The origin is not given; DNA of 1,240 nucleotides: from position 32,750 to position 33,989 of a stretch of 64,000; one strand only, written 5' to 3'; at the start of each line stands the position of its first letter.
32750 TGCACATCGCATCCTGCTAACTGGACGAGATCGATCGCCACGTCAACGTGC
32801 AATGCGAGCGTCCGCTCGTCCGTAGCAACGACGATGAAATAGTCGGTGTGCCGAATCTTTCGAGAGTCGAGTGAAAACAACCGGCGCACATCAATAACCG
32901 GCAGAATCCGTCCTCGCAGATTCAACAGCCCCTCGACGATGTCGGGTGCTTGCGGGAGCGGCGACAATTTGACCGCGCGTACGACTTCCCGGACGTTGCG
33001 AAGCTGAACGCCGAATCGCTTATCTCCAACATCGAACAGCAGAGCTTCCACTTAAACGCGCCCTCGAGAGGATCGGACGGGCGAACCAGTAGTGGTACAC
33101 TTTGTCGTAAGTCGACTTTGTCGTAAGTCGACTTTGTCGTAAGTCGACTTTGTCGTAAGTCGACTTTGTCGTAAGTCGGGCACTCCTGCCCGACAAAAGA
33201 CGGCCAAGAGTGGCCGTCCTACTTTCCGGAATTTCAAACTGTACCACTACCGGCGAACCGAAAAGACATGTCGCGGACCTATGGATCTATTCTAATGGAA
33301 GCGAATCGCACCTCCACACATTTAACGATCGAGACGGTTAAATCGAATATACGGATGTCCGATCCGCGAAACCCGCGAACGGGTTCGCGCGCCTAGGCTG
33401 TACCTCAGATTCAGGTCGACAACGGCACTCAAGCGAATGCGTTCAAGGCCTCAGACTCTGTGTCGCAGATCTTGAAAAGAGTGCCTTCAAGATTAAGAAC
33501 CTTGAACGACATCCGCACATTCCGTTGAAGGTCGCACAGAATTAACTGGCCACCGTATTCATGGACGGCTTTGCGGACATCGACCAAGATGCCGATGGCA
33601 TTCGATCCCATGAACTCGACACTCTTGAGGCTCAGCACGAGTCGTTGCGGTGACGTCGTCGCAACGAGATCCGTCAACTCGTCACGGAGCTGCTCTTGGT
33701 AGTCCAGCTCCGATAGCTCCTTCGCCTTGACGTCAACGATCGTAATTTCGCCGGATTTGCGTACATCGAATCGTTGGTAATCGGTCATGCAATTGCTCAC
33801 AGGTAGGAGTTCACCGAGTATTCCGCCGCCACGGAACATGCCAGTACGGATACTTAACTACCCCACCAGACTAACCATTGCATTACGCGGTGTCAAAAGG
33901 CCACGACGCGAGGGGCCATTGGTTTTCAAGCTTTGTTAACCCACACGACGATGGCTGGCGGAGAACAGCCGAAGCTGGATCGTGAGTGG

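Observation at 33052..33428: Five perfect 16-bp tandem repeats plus a hairpin in the promoter of the chemosensory operon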

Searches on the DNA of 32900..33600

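Call 8: search_rna_families(source=window, start=32900, end=33600, threshold=evalue, max_evalue=10)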
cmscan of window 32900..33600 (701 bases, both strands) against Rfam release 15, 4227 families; matches with E-value up to 10: 4.
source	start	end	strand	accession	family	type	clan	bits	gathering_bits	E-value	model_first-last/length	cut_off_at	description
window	33169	33238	+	RF01740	gyrA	Cis-reg;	-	19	45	0.07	1-88/88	no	gyrA RNA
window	33128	33179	-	RF03962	mir-958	Gene; miRNA;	-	17.9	78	0.68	1-92/92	no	mir-958 microRNA precursor family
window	33171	33220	-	RF03716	mir-7131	Gene; miRNA;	-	14.9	74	8.1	1-84/84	no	mir-7131 microRNA precursor family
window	33155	33205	+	RF01696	Chlorobi-1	Gene; sRNA;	-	11.6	50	4.7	1-67/67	no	Chlorobi-1 RNA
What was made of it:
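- On Known RNA families (Rfam): The best match is the gyrA RNA at 19 bits, against a gathering score of 45, E = 0.07 (call 8).
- Tried and rejected: Rfam search of the spacer: only sub-threshold chance hits (call 8).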

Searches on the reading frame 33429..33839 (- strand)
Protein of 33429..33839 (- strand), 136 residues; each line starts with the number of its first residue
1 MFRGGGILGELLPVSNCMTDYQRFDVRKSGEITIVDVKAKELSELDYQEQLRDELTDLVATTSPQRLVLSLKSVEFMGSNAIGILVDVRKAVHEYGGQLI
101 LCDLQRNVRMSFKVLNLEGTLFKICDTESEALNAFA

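Call 9: search_protein_families(library=pfam, proteins=[window:33429-33839:-])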
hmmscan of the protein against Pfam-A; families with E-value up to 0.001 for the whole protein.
window:33429-33839:- (136 aa): 2 families
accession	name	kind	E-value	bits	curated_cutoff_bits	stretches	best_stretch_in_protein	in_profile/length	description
PF01740.26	STAS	-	2.6e-14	53.3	22.6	1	49-131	25-106/106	STAS domain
PF13466.11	STAS_2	-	2.6e-06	27.9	29.2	1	48-117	12-79/80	STAS domain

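Call 42: find_encoding_contigs(protein=window:33429-33788:-, flank=1500, max_places=10)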
Protein window:33429-33788:- (119 aa): 5 contigs read that carry it; 4 places shown.
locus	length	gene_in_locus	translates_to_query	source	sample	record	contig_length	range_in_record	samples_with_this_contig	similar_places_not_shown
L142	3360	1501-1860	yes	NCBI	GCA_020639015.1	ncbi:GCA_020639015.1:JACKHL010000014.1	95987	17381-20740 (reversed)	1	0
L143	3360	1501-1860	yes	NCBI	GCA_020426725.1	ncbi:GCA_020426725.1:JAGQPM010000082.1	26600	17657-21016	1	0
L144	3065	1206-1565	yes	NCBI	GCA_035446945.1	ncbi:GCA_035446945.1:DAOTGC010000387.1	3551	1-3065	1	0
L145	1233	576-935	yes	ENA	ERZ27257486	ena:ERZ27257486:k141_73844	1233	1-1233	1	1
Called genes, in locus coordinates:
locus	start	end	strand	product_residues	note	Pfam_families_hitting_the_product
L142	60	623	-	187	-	PF08207:EFP_N, PF01132:EFP, PF09285:Elong-fact-P_C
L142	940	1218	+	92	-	-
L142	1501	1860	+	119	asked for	PF01740:STAS, PF13466:STAS_2 (weak)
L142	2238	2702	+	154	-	PF01584:CheW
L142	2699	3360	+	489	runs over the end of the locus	PF01739:CheR, PF08242:Methyltransf_12 (weak)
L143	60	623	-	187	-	PF08207:EFP_N, PF01132:EFP, PF09285:Elong-fact-P_C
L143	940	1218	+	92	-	-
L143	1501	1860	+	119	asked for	PF01740:STAS, PF13466:STAS_2 (weak)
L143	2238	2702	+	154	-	PF01584:CheW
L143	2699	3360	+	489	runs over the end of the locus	PF01739:CheR, PF08242:Methyltransf_12 (weak)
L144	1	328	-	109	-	PF08207:EFP_N, PF01132:EFP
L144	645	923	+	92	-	-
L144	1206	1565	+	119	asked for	PF01740:STAS, PF13466:STAS_2 (weak)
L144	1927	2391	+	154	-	PF01584:CheW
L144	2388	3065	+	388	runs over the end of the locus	PF01739:CheR, PF08242:Methyltransf_12 (weak)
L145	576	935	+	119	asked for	PF01740:STAS, PF13466:STAS_2 (weak)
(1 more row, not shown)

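Call 45: find_encoding_contigs(protein=window:33429-33839:-, flank=1000, max_places=10)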
Protein window:33429-33839:- (136 aa): 19 contigs read that carry it; 10 places shown.
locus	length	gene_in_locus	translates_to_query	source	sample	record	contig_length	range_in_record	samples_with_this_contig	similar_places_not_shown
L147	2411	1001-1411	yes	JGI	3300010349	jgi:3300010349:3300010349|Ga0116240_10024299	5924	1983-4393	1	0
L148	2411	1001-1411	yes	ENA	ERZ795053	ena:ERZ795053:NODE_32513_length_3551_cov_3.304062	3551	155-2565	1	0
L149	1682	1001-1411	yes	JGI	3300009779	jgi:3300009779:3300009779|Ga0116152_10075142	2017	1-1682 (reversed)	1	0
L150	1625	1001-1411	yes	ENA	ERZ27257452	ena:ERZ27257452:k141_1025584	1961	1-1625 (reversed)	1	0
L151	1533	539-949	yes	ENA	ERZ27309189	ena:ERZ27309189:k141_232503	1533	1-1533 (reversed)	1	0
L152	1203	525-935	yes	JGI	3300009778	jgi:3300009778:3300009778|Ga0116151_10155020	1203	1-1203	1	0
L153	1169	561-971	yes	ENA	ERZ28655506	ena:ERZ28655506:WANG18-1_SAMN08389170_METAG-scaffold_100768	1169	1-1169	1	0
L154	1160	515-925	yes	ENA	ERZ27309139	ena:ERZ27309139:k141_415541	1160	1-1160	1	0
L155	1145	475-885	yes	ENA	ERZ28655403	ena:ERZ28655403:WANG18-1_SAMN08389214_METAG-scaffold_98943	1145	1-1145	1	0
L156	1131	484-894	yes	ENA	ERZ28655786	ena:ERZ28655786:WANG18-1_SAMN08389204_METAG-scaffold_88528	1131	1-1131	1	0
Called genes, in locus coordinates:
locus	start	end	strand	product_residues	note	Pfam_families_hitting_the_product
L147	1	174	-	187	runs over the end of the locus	PF08207:EFP_N, PF01132:EFP, PF09285:Elong-fact-P_C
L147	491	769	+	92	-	-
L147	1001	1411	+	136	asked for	PF01740:STAS, PF13466:STAS_2 (weak)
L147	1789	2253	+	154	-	PF01584:CheW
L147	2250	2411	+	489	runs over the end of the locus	PF01739:CheR, PF08242:Methyltransf_12 (weak)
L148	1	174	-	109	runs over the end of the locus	PF08207:EFP_N, PF01132:EFP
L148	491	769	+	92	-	-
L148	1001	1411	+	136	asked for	PF01740:STAS, PF13466:STAS_2 (weak)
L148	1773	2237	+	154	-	PF01584:CheW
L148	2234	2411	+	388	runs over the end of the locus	PF01739:CheR, PF08242:Methyltransf_12 (weak)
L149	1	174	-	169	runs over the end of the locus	?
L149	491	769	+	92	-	-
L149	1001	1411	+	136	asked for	PF01740:STAS, PF13466:STAS_2 (weak)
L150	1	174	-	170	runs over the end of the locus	?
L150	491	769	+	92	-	-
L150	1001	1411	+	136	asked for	PF01740:STAS, PF13466:STAS_2 (weak)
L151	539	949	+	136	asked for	PF01740:STAS, PF13466:STAS_2 (weak)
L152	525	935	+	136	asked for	PF01740:STAS, PF13466:STAS_2 (weak)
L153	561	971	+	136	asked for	PF01740:STAS, PF13466:STAS_2 (weak)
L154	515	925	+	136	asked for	PF01740:STAS, PF13466:STAS_2 (weak)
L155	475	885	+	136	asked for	PF01740:STAS, PF13466:STAS_2 (weak)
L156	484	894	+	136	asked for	PF01740:STAS, PF13466:STAS_2 (weak)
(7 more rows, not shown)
